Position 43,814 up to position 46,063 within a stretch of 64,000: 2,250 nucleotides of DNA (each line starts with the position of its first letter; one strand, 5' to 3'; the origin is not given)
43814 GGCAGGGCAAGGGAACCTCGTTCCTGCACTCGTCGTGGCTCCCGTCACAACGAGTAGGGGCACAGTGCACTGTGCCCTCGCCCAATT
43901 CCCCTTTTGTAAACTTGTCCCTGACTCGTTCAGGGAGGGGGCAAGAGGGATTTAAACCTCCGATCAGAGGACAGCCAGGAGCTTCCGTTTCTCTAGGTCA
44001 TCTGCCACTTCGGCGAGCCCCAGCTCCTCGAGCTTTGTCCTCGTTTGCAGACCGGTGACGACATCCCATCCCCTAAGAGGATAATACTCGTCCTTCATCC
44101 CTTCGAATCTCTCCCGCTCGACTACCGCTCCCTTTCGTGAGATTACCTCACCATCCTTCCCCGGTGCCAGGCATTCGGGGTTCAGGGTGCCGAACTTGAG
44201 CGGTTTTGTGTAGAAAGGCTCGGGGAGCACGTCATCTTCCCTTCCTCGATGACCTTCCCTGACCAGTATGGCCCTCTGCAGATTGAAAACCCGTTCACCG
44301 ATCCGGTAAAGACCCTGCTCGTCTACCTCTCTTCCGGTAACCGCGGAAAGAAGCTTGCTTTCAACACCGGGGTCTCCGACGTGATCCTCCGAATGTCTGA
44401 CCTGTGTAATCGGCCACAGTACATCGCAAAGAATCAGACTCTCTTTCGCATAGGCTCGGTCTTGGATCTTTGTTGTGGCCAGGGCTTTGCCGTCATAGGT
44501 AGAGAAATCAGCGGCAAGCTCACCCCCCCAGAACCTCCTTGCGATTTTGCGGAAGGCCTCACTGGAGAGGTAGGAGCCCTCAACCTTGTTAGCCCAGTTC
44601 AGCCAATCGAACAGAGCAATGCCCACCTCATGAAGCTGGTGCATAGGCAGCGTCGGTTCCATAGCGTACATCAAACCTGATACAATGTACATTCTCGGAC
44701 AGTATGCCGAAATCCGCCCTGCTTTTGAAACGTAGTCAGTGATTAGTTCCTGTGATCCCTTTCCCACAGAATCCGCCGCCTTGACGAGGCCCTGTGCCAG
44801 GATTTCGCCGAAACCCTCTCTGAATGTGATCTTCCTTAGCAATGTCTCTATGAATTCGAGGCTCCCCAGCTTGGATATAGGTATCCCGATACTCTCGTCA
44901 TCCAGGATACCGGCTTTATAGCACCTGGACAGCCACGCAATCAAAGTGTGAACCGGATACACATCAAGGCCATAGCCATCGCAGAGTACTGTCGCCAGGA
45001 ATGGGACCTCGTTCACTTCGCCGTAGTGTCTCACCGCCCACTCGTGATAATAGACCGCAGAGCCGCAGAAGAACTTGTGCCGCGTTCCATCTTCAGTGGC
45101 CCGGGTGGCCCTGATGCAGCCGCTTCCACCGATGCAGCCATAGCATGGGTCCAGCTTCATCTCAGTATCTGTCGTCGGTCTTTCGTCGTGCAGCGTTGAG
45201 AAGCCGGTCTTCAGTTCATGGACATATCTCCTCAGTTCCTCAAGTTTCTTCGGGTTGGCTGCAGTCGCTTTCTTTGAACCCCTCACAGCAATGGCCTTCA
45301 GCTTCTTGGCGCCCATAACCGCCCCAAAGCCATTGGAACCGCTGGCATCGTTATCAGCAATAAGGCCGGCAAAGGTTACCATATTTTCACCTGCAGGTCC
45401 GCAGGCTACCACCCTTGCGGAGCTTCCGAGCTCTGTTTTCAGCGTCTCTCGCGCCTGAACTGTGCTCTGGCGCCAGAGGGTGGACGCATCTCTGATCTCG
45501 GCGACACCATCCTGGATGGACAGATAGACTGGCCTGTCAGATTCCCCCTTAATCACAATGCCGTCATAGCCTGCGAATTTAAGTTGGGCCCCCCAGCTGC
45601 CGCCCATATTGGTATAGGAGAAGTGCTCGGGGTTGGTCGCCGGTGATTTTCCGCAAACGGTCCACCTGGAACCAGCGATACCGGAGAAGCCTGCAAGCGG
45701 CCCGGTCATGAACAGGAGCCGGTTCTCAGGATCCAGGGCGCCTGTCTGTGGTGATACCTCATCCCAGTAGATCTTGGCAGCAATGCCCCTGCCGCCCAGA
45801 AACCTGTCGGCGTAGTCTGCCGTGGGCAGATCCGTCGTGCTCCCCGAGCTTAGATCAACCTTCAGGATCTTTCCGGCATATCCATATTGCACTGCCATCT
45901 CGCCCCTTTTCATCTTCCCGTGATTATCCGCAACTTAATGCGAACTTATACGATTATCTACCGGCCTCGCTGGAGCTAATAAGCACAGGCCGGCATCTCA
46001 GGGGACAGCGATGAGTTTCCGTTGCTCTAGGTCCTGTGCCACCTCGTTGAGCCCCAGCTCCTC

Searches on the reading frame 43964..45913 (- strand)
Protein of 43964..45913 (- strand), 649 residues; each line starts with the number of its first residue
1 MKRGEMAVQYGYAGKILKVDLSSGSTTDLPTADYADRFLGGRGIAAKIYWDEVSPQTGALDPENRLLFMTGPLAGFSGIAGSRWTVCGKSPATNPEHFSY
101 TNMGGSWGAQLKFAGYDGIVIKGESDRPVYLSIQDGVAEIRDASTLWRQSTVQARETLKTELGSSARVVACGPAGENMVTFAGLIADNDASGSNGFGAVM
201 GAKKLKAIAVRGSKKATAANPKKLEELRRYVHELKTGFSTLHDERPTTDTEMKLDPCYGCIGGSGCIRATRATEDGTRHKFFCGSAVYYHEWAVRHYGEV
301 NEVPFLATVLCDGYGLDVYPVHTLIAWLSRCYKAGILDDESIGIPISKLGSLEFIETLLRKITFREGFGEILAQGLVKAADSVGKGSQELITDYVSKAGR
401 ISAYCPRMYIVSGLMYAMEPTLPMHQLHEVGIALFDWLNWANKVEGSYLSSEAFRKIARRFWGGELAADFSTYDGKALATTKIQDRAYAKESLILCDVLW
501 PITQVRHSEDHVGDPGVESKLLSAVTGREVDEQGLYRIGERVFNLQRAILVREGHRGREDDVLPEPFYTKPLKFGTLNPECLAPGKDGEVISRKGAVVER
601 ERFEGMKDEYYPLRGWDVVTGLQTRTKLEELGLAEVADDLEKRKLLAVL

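Call 7: search_protein_families(library=pfam, proteins=[window:43964-45913:-])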
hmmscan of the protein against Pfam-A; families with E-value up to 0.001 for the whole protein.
window:43964-45913:- (649 aa): 2 families
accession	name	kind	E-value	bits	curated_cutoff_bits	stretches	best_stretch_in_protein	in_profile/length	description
PF02730.20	AFOR_N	-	1.2e-65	221.4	29.8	1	14-212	1-198/199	Aldehyde ferredoxin oxidoreductase, N-terminal domain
PF01314.23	AFOR_C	-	1.2e-54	186.3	27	1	248-633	61-385/385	Aldehyde ferredoxin oxidoreductase, domains 2 & 3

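Call 37: search_protein_families(library=ncbifam, proteins=[window:43964-45913:-], max_evalue=1e-20)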
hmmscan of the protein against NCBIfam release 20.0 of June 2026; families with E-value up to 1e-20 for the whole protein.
window:43964-45913:- (649 aa): 1 family
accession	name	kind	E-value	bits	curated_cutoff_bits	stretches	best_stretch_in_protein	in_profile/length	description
NF007354.0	PRK09849.1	equivalog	1.5e-87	294.8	868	1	8-232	4-227/703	aldehyde ferredoxin oxidoreductase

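Call 65: search_solved_structures(query=window:43964-45913:-, max_evalue=1e-20)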
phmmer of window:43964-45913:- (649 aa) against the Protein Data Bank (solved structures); distinct sequences matched with E-value up to 1e-20: 9.
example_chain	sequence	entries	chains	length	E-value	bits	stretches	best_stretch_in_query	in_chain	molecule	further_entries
1aor_A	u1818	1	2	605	6.5e-66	226.4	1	10-234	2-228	ALDEHYDE FERREDOXIN OXIDOREDUCTASE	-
9mqx_D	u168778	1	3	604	1.5e-57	198.8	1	10-229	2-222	Aldehyde:ferredoxin oxidoreductase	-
8c0z_A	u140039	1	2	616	1.6e-54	188.8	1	11-217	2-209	Aldehyde:ferredoxin oxidoreductase,tungsten-containing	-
9g7j_A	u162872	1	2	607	2.1e-54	188.4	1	10-227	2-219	Aldehyde ferredoxin oxidoreductase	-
4z3w_A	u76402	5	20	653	1.2e-53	185.9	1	9-224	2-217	Benzoyl-CoA reductase, putative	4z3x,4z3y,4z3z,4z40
1b25_A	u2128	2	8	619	4.4e-50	174.1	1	10-230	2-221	PROTEIN (FORMALDEHYDE FERREDOXIN OXIDOREDUCTASE) | FORMALDEHYDE FERREDOXIN OXIDOREDUCTASE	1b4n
6x1o_A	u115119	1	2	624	3.2e-39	138.2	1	10-226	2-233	Formaldehyde:ferredoxin oxidoreductase wor5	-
6x6u_A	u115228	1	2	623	3.9e-39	137.9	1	10-226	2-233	Formaldehyde:ferredoxin oxidoreductase wor5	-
9q1t_A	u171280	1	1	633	2e-38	135.5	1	11-215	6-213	Tungsten-dependent aldehyde oxidoreductase WOR83 from Haloferax volcanii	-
